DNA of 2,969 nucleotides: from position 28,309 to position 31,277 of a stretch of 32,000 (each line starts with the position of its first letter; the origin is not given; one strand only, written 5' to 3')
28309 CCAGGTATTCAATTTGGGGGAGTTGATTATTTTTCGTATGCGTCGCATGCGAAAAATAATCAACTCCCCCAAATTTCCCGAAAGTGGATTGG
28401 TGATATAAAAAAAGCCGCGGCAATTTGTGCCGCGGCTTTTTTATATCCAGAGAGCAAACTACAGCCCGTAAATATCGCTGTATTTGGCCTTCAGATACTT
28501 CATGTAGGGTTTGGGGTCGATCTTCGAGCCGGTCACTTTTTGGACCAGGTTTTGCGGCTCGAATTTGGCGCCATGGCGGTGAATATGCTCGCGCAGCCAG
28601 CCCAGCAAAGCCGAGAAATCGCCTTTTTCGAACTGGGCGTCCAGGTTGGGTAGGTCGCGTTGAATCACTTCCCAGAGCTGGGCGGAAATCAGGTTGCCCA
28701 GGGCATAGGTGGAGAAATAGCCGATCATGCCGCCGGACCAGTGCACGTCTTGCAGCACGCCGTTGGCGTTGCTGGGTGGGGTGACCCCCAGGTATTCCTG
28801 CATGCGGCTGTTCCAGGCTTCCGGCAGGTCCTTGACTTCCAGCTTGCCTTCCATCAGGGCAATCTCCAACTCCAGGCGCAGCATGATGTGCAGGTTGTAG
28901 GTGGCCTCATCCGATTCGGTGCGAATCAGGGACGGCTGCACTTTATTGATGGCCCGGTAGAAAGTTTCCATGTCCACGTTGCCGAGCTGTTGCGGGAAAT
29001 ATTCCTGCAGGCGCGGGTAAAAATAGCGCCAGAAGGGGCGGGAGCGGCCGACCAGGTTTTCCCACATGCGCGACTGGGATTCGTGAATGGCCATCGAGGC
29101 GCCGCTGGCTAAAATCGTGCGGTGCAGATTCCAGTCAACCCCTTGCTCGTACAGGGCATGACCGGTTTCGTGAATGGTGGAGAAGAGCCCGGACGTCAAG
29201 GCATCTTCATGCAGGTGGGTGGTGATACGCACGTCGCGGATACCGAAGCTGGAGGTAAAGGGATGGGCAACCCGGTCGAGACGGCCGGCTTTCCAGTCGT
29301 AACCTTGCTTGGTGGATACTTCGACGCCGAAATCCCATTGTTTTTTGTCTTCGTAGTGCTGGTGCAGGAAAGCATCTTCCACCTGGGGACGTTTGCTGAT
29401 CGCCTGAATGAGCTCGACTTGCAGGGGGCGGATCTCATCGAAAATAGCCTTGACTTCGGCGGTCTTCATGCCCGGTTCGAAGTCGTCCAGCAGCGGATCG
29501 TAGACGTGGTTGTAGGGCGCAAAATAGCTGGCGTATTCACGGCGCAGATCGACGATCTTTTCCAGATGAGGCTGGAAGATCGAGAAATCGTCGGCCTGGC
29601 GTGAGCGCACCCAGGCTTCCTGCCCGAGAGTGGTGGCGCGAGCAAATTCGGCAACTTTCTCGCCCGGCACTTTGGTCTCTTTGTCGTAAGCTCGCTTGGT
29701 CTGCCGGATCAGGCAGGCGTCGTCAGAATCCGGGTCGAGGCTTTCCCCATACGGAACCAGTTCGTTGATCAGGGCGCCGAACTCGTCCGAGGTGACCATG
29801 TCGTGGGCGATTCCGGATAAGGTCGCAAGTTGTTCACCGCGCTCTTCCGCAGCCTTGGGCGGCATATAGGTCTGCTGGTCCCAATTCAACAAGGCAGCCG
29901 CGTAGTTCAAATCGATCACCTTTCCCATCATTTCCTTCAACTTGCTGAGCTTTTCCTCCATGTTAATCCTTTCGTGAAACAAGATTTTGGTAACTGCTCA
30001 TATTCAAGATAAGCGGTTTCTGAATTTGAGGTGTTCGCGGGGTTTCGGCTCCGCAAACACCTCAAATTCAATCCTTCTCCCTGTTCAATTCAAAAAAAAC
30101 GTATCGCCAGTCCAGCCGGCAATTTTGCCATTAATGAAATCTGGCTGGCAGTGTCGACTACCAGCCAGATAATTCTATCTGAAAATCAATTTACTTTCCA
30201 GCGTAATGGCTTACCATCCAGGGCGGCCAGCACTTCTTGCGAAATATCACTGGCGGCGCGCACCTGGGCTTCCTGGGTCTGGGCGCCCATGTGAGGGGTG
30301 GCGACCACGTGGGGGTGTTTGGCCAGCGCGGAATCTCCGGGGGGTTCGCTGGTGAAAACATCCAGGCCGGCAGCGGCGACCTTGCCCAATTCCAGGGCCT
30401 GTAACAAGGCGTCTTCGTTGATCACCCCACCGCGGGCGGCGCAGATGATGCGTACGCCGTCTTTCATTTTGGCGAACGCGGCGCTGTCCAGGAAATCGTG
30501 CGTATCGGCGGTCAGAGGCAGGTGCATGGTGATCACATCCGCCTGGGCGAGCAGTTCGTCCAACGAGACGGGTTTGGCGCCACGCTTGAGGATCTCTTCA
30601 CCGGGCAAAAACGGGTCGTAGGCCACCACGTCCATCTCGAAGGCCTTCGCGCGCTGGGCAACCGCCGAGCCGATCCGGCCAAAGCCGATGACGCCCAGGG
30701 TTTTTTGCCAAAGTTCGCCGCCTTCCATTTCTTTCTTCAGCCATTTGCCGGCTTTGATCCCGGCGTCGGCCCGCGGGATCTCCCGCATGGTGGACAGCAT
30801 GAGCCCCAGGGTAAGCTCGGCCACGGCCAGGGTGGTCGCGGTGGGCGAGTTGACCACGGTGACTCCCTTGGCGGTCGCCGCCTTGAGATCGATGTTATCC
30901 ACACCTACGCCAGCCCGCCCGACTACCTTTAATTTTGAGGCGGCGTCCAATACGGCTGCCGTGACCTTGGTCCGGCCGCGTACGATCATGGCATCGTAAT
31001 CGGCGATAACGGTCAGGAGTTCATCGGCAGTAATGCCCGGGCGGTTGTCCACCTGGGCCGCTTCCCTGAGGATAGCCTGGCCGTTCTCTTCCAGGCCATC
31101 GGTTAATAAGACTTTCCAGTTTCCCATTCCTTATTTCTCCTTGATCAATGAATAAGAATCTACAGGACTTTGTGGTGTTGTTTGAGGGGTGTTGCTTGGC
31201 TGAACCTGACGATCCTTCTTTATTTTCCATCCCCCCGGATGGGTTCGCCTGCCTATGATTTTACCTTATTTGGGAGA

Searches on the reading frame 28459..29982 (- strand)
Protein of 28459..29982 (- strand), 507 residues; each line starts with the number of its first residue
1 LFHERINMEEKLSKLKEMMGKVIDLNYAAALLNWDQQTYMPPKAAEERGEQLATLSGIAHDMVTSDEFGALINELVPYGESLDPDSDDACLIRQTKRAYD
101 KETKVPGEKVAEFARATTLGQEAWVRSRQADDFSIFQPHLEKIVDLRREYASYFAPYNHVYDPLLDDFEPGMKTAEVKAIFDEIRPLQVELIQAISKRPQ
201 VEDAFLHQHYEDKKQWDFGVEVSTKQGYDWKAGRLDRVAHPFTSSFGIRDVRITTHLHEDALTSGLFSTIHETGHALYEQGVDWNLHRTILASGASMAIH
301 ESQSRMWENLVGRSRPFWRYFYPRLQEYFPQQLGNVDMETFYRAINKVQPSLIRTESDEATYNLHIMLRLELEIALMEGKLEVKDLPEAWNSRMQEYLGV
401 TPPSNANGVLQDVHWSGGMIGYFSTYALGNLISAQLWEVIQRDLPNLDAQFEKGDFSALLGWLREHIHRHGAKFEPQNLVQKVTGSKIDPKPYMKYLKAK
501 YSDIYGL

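Call 77: search_protein_families(library=pfam, proteins=[window:28459-29982:-], max_evalue=0.0001)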
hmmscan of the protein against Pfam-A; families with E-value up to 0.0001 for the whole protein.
window:28459-29982:- (507 aa): 1 family
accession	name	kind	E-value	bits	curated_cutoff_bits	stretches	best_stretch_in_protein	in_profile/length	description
PF02074.21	Peptidase_M32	-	3.1e-183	610.3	25.1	1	15-501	2-489/489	Carboxypeptidase Taq (M32) metallopeptidase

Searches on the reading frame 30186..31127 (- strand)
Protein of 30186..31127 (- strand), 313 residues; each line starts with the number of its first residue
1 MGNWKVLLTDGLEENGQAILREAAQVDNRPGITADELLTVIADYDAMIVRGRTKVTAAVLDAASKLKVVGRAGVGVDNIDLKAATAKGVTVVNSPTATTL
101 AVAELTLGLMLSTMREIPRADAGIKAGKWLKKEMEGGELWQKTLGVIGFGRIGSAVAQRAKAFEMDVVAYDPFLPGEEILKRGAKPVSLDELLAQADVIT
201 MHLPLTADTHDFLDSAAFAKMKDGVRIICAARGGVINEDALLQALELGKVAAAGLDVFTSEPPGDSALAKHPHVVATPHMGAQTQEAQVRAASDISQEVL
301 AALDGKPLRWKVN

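Call 77: search_protein_families(library=pfam, proteins=[window:30186-31127:-], max_evalue=0.0001)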
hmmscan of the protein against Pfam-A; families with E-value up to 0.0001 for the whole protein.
window:30186-31127:- (313 aa): 2 families
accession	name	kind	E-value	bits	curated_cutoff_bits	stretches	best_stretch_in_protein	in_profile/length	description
PF02826.25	2-Hacid_dh_C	-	8.1e-61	204.9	25.1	1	107-281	1-178/178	D-isomer specific 2-hydroxyacid dehydrogenase, NAD binding domain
PF00389.36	2-Hacid_dh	-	2.5e-37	128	24.6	1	6-313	1-134/134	D-isomer specific 2-hydroxyacid dehydrogenase, catalytic domain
